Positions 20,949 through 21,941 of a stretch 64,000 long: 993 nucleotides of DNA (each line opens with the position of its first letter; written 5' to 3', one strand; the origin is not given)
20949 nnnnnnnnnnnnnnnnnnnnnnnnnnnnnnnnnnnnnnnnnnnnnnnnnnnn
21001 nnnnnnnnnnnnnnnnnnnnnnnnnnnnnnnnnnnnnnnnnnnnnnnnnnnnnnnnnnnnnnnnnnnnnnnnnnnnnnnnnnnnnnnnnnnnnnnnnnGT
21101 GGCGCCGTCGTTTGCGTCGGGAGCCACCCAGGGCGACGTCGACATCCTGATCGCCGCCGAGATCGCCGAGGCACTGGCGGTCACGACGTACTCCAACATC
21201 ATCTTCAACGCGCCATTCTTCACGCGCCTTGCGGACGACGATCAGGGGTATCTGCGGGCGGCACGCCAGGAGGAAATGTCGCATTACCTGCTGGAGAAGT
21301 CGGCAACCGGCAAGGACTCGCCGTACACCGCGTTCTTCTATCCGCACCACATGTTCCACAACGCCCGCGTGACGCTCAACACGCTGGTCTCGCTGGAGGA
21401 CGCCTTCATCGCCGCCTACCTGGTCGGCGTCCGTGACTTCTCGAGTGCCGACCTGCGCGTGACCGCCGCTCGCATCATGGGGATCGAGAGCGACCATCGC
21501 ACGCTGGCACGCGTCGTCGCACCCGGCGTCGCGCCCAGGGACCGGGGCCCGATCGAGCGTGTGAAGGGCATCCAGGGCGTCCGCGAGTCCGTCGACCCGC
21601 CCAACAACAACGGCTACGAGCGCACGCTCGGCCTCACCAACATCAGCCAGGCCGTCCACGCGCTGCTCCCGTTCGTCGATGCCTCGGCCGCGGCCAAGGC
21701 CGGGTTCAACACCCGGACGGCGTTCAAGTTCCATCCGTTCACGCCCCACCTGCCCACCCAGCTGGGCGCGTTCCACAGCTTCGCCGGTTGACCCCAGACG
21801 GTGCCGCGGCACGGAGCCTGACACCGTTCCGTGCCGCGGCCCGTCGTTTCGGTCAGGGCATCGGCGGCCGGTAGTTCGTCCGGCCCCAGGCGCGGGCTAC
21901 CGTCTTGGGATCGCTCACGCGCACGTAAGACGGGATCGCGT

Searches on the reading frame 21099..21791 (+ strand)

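Call 9: search_protein_families(library=pfam, proteins=[window:21099-21791:+], max_evalue=0.00001)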
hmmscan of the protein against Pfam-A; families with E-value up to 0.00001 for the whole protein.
window:21099-21791:+ (230 aa): 1 family
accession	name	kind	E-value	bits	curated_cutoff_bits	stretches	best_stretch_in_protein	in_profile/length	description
PF13668.12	Ferritin_2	-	1e-07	32.6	24.7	1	12-139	1-134/138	Ferritin-like domain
